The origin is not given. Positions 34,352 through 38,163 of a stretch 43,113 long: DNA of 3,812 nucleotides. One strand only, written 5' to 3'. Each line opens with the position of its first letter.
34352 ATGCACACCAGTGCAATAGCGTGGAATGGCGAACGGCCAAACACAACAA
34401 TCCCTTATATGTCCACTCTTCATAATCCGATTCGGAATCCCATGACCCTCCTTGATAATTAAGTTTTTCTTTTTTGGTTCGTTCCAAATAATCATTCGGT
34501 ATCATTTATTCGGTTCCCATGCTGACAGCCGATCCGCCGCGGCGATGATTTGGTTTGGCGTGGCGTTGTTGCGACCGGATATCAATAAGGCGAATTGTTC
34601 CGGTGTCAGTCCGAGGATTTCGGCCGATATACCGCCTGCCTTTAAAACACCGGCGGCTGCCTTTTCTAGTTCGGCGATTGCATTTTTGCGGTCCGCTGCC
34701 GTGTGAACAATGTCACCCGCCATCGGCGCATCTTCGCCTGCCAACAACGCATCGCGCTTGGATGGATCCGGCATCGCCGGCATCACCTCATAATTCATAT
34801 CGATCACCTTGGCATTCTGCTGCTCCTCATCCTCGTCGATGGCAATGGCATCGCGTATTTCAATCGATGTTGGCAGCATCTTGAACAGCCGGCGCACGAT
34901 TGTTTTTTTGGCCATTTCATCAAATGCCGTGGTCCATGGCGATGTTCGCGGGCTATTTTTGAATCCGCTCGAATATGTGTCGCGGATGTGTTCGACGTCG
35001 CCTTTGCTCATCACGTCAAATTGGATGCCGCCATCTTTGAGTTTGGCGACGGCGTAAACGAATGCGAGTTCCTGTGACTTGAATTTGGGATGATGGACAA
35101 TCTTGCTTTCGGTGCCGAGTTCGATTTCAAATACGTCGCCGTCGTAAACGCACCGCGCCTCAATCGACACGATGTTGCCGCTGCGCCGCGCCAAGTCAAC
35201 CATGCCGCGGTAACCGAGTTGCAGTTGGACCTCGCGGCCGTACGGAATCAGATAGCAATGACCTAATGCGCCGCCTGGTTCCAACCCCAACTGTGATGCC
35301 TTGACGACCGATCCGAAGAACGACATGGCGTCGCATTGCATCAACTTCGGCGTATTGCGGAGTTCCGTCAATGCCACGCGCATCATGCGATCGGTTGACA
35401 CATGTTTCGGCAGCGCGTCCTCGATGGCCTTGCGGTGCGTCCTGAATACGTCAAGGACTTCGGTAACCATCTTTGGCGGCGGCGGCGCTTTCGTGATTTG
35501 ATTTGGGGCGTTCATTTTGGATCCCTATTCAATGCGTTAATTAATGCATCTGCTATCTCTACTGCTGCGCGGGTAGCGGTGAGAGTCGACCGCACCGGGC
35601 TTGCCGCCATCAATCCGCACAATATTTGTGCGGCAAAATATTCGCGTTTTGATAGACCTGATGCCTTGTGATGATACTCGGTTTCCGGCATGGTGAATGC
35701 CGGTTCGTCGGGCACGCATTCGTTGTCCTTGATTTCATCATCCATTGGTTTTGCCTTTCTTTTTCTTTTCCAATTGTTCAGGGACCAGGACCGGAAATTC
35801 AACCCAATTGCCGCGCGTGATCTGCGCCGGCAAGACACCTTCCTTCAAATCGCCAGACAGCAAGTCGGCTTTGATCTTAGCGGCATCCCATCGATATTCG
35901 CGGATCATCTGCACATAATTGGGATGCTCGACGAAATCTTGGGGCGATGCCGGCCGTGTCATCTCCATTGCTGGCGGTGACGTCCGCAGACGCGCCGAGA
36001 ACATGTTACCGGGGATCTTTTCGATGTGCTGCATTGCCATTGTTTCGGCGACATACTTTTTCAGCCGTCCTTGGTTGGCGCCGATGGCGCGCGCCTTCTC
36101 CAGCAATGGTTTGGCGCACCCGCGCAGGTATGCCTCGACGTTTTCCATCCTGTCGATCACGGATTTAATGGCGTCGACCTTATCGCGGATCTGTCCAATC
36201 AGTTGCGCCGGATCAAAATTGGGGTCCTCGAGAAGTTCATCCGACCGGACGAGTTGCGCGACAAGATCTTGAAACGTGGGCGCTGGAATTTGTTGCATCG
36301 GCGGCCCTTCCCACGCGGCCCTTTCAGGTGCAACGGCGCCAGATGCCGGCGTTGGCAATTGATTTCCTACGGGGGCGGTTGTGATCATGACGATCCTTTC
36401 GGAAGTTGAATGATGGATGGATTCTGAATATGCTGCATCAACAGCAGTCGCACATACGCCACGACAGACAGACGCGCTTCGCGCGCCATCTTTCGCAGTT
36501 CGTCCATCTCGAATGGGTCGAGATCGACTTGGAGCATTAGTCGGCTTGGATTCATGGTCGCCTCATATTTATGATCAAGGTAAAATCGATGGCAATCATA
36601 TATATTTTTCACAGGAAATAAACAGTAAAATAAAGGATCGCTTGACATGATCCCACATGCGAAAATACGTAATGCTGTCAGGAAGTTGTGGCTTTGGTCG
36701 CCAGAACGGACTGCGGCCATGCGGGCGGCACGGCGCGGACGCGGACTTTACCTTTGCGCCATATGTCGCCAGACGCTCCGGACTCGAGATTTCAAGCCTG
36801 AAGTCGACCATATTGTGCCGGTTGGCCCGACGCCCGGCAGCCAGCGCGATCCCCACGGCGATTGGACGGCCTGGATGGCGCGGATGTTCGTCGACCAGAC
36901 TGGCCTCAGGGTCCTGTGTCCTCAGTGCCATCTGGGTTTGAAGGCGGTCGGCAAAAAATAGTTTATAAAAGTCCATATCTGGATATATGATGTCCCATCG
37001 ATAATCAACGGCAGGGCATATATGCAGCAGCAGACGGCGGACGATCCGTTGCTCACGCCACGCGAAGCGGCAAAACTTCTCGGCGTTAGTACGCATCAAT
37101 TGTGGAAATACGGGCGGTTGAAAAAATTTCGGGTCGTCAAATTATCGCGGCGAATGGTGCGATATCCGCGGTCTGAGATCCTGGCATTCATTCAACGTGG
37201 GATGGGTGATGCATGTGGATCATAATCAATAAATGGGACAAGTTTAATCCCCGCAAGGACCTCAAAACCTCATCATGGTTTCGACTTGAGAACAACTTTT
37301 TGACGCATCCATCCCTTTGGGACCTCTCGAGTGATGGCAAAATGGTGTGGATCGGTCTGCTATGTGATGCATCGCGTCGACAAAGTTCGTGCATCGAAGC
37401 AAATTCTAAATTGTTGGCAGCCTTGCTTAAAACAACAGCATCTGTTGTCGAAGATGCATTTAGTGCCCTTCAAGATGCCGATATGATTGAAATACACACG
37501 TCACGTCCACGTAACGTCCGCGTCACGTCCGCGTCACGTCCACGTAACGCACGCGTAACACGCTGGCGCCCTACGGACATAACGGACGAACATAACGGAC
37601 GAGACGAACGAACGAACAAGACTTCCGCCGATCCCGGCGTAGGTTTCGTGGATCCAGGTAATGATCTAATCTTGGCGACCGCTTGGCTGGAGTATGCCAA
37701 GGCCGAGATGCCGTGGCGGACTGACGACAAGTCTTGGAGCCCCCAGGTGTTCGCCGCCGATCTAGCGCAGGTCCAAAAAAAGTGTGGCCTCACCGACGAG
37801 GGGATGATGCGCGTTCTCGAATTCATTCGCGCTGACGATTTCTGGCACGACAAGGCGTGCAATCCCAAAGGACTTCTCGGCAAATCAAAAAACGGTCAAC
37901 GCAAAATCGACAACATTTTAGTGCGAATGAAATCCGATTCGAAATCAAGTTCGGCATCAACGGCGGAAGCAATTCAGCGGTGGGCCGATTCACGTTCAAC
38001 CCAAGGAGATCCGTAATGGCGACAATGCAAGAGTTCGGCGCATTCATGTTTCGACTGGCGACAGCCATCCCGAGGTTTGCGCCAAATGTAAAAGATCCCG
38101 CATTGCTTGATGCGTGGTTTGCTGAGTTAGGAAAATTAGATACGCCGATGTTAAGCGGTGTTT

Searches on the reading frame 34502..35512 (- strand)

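Call 15: search_protein_families(library=phrogs, proteins=[window:34502-35512:-], max_evalue=0.00001)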
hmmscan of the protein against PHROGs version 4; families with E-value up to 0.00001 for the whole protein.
window:34502-35512:- (336 aa): 3 families
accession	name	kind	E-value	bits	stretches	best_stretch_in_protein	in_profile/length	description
phrog_148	-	DNA, RNA and nucleotide metabolism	4.3e-84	284.3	1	17-245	30-263/387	RecT-like ssDNA annealing protein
phrog_34786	-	unknown function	4.8e-25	88.9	1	27-94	39-106/116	-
phrog_19737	-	unknown function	1.1e-11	45.9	1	27-113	22-106/108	-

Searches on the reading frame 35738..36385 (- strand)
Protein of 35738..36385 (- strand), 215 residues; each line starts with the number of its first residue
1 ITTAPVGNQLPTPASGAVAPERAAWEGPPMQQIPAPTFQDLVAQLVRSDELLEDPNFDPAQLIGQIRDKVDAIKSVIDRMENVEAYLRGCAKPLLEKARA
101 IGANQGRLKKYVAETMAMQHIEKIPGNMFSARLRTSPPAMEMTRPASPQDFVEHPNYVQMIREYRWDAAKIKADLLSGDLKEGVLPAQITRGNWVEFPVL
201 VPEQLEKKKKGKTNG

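Call 88: search_protein_families(library=phrogs, proteins=[window:35738-36385:-], max_evalue=0.001)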
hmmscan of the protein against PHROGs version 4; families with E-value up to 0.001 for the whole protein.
window:35738-36385:- (215 aa): 1 family
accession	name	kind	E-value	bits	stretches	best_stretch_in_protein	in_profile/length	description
phrog_253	-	DNA, RNA and nucleotide metabolism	1.8e-10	41.9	1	62-183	39-154/169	Mu Gam-like end protection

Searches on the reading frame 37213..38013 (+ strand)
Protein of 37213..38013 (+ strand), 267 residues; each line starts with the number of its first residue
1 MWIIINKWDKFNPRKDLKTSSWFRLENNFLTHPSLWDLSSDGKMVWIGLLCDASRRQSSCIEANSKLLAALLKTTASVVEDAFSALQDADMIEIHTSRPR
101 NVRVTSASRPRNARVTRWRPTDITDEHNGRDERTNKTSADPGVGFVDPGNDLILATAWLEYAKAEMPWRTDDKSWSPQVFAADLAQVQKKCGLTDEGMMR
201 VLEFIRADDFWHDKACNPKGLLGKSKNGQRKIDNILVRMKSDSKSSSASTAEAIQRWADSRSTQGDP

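Call 88: search_protein_families(library=phrogs, proteins=[window:37213-38013:+], max_evalue=0.001)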
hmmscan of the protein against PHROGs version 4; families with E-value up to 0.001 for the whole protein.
window:37213-38013:+ (267 aa): 1 family
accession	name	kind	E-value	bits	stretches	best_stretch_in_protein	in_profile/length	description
phrog_186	-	DNA, RNA and nucleotide metabolism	1.5e-06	29.2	1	10-114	10-103/308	DnaD-like helicase loader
